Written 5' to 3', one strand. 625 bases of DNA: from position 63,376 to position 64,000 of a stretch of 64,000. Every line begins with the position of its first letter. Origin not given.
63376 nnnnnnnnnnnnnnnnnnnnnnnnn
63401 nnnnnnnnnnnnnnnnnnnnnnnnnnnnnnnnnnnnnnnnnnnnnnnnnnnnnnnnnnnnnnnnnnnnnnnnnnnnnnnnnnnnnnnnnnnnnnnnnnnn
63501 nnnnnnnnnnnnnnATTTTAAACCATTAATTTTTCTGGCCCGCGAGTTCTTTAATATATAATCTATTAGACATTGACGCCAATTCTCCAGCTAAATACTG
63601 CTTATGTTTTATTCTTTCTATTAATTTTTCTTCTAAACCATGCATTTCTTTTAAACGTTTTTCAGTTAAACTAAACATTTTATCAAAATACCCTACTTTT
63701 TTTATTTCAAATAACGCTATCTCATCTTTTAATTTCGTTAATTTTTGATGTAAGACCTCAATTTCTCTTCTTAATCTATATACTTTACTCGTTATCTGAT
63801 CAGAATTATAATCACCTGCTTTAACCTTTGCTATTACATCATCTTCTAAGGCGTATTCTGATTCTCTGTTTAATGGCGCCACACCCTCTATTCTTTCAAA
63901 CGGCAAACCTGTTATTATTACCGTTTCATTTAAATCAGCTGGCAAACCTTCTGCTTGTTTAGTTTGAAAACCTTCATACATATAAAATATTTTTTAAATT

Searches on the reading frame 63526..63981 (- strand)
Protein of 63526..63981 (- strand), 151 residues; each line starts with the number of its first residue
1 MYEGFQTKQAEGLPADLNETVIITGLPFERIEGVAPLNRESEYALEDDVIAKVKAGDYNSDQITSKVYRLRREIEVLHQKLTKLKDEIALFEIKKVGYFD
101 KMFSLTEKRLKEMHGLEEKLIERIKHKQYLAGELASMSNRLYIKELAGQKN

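Call 29: find_encoding_contigs(protein=window:63526-63981:-, flank=10000, max_places=10)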
Protein window:63526-63981:- (151 aa): 5 contigs read that carry it; 4 places shown.
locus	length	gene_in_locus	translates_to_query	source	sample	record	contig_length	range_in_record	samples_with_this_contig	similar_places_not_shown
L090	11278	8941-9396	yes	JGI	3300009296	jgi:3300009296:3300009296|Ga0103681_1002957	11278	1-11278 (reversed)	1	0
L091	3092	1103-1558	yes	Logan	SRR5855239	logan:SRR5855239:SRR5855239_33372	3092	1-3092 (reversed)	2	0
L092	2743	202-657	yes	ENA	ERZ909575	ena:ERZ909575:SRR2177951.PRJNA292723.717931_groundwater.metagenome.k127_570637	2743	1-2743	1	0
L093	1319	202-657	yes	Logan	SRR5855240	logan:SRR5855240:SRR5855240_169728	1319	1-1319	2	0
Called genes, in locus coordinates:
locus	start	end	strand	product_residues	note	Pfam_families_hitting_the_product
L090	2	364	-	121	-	?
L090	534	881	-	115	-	PF03874:RNA_pol_Rpb4 (weak)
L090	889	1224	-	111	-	PF01157:Ribosomal_L21e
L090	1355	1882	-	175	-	PF01398:JAB (weak), PF14464:Prok-JAB (weak)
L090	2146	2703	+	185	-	PF00294:PfkB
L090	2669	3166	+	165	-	PF00294:PfkB, PF08543:Phos_pyr_kin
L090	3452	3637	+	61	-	-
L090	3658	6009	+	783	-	-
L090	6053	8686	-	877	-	PF02861:Clp_N, PF23569:NBD_SMAX1, PF00004:AAA, PF17871:AAA_lid_9, PF00004:AAA, PF07724:AAA_2, PF07728:AAA_5, PF10431:ClpB_D2-small, +7 more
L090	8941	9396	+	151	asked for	-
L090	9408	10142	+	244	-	PF03808:Glyco_tran_WecG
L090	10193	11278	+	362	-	?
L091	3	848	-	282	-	?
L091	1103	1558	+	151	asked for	-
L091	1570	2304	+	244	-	PF03808:Glyco_tran_WecG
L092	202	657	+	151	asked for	-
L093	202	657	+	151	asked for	-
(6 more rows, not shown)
